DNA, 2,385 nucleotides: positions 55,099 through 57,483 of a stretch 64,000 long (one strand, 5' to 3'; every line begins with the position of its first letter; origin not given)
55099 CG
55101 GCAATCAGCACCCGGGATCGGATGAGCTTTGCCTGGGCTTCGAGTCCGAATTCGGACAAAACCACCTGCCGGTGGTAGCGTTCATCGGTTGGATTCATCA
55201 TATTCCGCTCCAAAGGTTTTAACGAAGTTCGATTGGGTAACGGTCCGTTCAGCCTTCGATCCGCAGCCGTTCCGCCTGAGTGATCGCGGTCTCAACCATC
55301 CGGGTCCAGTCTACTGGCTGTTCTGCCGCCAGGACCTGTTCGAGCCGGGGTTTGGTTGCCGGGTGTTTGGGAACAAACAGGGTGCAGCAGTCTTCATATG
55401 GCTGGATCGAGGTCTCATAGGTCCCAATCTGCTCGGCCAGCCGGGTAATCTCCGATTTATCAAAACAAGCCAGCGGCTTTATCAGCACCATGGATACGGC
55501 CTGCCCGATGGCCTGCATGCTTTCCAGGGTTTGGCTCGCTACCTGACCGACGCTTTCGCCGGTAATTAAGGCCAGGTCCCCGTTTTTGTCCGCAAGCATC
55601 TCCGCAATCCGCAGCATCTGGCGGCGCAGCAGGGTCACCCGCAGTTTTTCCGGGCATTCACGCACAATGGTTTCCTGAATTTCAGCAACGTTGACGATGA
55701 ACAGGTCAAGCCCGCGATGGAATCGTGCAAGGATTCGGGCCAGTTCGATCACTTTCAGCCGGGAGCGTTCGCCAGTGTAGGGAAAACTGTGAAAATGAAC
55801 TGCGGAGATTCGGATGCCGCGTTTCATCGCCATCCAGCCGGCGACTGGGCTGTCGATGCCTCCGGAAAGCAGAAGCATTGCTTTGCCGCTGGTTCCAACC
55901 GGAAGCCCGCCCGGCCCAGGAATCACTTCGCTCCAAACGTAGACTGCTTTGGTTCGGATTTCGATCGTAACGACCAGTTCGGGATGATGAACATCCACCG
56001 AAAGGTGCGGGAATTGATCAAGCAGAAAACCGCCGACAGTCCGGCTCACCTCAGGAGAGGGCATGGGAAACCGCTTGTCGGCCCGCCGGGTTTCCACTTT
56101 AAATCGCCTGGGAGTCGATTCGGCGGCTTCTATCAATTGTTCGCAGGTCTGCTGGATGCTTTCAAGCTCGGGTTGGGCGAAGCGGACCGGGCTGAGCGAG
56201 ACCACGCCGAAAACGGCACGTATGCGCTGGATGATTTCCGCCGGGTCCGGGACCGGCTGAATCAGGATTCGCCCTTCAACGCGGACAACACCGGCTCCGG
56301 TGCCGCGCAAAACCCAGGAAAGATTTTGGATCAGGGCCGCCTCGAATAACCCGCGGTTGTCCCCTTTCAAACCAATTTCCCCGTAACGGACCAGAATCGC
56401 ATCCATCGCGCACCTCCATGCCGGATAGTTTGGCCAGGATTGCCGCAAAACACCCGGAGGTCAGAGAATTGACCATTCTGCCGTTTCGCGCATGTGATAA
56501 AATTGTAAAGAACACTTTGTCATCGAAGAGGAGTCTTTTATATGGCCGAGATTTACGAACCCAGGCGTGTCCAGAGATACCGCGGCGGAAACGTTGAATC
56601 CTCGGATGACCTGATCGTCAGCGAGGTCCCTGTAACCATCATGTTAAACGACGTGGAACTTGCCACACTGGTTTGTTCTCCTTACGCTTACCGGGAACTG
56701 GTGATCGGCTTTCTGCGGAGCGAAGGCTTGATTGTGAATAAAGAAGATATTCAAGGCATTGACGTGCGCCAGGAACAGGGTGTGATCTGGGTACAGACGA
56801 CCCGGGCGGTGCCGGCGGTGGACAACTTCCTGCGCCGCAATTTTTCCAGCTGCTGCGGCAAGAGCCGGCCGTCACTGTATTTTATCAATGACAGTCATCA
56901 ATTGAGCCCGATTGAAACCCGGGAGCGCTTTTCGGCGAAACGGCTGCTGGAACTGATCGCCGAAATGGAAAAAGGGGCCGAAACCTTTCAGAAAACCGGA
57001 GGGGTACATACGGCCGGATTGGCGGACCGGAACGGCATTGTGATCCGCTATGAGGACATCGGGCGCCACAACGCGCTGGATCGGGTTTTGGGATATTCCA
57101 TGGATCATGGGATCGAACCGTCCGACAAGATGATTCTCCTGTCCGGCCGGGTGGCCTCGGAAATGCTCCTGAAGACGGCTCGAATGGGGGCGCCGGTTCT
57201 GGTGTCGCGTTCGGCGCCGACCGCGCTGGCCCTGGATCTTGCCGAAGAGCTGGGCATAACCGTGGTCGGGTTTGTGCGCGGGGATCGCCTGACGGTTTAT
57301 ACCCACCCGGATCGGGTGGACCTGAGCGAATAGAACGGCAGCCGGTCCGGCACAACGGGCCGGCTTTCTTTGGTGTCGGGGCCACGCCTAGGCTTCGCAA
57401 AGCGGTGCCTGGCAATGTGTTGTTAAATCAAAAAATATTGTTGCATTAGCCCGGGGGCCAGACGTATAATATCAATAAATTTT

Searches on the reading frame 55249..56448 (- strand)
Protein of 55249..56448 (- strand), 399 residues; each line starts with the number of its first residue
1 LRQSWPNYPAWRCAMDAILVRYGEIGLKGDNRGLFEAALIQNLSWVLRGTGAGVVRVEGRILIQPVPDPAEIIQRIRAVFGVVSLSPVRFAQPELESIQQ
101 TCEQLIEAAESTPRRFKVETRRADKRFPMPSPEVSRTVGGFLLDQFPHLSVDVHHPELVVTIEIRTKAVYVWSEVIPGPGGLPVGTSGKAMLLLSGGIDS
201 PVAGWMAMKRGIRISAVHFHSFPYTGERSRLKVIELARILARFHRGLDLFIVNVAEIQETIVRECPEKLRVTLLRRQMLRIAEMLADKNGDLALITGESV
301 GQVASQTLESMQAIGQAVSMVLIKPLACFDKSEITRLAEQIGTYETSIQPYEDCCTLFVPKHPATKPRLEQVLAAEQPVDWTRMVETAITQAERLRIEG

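Call 48: search_protein_families(library=pfam, proteins=[window:55249-56448:-], max_evalue=0.00001)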
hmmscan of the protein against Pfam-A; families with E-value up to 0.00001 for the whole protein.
window:55249-56448:- (399 aa): 4 families
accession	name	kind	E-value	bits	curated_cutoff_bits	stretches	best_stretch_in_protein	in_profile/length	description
PF02568.20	ThiI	-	7.1e-64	215.5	20.5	1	185-379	1-195/197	Thiamine biosynthesis protein (ThiI)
PF22025.1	ThiI_fer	-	5e-18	65.7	25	1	18-86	2-72/72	ThiI ferredoxin-like domain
PF02926.22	THUMP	-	6e-16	59.1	20.6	1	95-171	4-81/84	THUMP domain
PF06508.19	QueC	-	7.9e-07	29.2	22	0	189-220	1-32/210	Queuosine biosynthesis protein QueC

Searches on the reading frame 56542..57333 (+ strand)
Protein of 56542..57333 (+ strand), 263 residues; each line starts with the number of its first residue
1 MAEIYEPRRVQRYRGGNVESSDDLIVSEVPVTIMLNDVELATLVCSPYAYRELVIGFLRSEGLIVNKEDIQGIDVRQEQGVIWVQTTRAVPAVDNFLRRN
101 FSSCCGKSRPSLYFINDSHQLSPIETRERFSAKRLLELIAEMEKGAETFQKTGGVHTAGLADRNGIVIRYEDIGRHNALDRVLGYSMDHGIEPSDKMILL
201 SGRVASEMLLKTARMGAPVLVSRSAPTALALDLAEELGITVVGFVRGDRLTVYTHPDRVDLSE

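Call 48: search_protein_families(library=pfam, proteins=[window:56542-57333:+], max_evalue=0.00001)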
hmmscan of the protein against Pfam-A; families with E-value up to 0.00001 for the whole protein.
window:56542-57333:+ (263 aa): 1 family
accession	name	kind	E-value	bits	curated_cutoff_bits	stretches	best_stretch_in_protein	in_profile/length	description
PF02634.21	FdhD-NarQ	-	1.1e-77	261.4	27.2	1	26-259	1-236/237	FdhD/NarQ family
